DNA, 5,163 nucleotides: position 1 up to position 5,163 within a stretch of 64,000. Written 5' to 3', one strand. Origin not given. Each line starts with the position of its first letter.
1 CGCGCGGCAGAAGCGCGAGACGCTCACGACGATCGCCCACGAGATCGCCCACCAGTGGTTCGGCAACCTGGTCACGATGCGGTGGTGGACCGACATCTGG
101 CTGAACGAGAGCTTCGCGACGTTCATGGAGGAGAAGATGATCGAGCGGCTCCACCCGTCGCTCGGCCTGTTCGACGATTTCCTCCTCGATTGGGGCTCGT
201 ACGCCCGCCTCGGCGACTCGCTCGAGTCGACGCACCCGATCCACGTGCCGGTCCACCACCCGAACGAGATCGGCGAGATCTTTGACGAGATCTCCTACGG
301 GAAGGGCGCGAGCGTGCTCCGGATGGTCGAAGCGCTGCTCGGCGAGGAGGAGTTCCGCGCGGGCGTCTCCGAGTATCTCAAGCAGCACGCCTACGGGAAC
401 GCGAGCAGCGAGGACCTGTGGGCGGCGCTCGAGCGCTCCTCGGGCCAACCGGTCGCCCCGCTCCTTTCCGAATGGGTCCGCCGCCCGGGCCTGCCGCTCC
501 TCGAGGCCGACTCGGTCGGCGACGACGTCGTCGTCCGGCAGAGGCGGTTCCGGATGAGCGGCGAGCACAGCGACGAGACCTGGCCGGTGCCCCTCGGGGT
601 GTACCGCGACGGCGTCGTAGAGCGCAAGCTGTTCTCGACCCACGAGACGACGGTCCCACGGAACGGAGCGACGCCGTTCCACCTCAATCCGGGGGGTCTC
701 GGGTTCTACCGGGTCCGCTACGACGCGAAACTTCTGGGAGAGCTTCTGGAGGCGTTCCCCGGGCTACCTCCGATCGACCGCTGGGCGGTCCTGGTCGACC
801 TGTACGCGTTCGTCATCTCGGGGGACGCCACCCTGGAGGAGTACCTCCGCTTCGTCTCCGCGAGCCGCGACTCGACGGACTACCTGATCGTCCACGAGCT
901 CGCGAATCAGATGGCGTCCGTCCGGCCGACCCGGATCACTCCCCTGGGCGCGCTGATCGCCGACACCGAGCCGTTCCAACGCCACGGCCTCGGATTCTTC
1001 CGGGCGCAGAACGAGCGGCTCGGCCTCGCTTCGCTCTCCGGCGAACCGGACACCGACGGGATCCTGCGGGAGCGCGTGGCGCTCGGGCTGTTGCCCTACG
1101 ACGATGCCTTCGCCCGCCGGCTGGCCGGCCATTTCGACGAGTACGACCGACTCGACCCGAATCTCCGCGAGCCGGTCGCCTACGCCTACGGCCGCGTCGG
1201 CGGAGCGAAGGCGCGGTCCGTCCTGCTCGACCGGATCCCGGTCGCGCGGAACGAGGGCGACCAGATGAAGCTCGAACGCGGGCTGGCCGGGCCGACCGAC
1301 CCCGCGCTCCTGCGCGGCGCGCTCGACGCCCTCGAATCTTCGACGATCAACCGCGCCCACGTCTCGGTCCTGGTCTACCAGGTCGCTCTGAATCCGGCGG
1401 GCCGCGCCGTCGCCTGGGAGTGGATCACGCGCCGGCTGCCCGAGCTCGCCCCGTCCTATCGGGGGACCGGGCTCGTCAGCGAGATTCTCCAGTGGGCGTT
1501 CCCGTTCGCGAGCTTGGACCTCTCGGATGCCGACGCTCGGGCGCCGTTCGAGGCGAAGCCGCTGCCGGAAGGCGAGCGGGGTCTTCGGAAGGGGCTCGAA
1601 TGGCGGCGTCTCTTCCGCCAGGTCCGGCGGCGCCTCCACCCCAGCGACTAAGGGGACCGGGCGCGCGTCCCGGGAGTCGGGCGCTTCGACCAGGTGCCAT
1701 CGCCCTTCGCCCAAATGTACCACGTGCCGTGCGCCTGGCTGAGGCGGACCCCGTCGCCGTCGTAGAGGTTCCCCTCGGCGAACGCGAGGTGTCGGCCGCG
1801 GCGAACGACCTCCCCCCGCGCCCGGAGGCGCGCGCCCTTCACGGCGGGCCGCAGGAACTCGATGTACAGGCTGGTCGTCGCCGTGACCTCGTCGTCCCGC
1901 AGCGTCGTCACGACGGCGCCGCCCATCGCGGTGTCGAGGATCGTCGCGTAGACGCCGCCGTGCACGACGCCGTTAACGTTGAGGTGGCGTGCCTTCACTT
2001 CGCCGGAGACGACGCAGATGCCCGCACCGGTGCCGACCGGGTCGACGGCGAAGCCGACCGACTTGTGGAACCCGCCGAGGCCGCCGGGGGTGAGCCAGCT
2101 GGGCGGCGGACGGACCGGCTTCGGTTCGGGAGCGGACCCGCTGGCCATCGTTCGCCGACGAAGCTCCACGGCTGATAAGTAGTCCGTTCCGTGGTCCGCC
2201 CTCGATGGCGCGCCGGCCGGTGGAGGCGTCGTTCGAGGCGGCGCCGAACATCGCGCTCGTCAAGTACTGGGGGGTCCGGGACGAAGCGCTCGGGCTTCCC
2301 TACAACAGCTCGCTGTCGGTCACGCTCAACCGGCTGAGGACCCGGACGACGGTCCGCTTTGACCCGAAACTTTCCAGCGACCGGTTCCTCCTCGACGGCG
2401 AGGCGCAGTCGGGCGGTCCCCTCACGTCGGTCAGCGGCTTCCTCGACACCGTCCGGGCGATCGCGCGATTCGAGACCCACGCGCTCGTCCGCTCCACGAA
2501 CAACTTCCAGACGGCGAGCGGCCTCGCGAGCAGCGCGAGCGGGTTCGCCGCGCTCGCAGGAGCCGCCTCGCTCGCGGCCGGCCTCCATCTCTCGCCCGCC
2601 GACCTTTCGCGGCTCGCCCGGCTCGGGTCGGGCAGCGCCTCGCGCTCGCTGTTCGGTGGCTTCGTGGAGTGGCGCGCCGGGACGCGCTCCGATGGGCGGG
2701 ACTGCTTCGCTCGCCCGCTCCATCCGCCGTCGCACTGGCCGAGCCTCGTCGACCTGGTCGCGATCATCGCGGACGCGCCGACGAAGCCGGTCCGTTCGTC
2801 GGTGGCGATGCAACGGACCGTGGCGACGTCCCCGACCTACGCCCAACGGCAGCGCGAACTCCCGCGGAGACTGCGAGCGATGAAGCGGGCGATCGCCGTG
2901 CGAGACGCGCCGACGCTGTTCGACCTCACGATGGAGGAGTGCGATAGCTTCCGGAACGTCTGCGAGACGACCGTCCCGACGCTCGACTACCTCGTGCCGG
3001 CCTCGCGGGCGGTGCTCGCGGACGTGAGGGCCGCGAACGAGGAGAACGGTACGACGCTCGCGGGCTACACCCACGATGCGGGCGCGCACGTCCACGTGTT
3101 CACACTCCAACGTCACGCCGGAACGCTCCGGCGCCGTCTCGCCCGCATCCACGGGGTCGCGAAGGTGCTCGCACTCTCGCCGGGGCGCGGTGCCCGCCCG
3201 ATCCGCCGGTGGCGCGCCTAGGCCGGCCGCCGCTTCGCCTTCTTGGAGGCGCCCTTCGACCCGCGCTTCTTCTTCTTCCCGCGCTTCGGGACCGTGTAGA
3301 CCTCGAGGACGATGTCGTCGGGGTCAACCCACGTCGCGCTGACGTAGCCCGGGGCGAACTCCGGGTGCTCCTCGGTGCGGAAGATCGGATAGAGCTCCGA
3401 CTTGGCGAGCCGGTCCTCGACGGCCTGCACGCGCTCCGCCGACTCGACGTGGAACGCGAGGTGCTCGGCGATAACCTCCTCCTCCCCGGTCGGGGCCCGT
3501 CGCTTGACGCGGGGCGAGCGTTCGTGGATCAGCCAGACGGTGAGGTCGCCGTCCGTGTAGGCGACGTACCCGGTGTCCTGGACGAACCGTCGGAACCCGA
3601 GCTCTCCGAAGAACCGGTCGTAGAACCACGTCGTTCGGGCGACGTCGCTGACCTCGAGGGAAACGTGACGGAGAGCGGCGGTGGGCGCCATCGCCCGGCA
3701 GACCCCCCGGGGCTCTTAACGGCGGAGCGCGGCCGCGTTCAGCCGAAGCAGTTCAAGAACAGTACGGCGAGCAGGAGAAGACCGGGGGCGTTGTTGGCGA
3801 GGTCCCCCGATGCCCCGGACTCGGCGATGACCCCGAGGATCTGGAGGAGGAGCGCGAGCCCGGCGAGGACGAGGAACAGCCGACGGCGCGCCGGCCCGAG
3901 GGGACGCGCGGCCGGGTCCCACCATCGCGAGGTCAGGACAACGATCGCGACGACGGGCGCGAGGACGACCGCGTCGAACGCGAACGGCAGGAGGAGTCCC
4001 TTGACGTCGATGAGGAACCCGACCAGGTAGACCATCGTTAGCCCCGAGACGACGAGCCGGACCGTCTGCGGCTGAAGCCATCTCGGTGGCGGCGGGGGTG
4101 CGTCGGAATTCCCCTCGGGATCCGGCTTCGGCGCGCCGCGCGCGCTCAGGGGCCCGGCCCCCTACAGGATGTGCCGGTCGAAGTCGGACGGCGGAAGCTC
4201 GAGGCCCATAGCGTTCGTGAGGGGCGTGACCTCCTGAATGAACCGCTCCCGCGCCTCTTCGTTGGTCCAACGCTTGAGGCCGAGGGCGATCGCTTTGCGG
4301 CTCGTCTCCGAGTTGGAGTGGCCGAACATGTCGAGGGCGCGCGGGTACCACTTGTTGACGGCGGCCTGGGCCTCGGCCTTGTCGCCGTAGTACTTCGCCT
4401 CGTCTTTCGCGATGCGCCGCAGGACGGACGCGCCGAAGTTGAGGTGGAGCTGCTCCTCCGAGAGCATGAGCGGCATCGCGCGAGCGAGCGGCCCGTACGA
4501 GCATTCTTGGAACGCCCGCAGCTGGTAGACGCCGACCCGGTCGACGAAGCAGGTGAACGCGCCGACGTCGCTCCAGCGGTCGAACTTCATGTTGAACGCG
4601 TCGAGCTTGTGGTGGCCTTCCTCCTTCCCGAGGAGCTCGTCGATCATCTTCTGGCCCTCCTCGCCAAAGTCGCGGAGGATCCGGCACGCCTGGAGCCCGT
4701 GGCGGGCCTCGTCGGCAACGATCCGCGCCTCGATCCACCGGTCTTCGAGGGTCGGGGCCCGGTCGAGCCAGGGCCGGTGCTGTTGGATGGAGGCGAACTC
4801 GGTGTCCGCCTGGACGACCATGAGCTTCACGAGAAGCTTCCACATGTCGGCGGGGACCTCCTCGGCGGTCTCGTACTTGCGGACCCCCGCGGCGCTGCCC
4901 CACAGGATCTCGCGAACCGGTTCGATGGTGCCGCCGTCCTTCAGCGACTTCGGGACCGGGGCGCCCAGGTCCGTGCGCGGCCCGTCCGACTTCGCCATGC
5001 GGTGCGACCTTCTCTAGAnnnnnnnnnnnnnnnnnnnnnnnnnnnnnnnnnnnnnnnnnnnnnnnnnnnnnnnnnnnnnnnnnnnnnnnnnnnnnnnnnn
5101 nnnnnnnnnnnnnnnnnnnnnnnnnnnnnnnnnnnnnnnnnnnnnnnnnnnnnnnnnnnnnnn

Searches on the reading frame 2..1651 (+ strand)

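Call 54: search_protein_families(library=pfam, proteins=[window:2-1651:+], max_evalue=0.001)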
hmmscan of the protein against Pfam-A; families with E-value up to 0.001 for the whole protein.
window:2-1651:+ (549 aa): 2 families
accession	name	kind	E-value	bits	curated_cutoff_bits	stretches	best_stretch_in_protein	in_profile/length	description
PF01433.26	Peptidase_M1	-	2.9e-54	184.4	27.7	1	2-158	62-218/218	Peptidase family M1 domain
PF11838.14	ERAP1_C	-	3.7e-37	128.9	38.2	1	227-533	3-314/318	ERAP1-like C-terminal domain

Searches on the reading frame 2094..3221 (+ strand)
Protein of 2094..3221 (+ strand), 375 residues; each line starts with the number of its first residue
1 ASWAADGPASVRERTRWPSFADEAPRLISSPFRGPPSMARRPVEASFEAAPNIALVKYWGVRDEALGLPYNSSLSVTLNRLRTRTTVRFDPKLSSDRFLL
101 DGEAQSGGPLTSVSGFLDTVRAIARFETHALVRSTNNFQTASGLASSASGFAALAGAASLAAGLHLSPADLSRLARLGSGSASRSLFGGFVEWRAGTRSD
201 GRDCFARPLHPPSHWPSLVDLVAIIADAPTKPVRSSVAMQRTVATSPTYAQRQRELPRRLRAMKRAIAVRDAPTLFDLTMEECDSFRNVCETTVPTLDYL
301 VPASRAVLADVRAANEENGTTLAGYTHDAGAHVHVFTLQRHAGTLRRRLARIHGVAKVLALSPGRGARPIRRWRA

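Call 54: search_protein_families(library=pfam, proteins=[window:2094-3221:+], max_evalue=0.001)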
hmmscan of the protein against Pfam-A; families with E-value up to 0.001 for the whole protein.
window:2094-3221:+ (375 aa): 3 families
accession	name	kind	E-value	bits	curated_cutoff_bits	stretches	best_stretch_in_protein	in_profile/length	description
PF22700.2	MVD-like_N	-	1.8e-59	200.3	27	1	49-206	1-157/157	Diphosphomevalonate decarboxylase-like N-terminal domain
PF18376.6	MDD_C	-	6.4e-25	88.5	23.2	1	224-352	4-133/186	Mevalonate 5-diphosphate decarboxylase C-terminal domain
PF00288.32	GHMP_kinases_N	-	2.7e-05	24.8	22.3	1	129-179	17-67/87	GHMP kinases N terminal domain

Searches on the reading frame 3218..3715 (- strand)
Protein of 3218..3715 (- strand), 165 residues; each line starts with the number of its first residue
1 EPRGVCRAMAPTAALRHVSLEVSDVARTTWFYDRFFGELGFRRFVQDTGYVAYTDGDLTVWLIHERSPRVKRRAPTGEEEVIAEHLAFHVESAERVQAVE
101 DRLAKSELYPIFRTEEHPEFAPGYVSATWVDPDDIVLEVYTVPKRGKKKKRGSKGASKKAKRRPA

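Call 54: search_protein_families(library=pfam, proteins=[window:3218-3715:-], max_evalue=0.001)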
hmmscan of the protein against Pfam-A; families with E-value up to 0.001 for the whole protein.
window:3218-3715:- (165 aa): 1 family
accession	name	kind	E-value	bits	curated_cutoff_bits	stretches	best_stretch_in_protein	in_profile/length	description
PF00903.31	Glyoxalase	-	0.00025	21.9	20.6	1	15-110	2-95/121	Glyoxalase/Bleomycin resistance protein/Dioxygenase superfamily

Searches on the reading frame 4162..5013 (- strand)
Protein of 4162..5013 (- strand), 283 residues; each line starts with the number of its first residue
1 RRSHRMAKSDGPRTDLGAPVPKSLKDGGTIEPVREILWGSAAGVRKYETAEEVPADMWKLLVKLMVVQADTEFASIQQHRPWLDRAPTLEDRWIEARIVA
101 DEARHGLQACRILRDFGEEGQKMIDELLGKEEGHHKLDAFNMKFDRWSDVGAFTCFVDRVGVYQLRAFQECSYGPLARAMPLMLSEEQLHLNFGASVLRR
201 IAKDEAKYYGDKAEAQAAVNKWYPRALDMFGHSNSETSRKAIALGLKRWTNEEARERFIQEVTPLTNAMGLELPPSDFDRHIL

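Call 54: search_protein_families(library=pfam, proteins=[window:4162-5013:-], max_evalue=0.001)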
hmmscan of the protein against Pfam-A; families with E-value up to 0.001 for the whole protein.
window:4162-5013:- (283 aa): 1 family
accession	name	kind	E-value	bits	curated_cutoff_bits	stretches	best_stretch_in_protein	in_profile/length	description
PF05138.18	PaaA_PaaC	-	2.6e-33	115.8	28.5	1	48-276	5-228/263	Phenylacetic acid catabolic protein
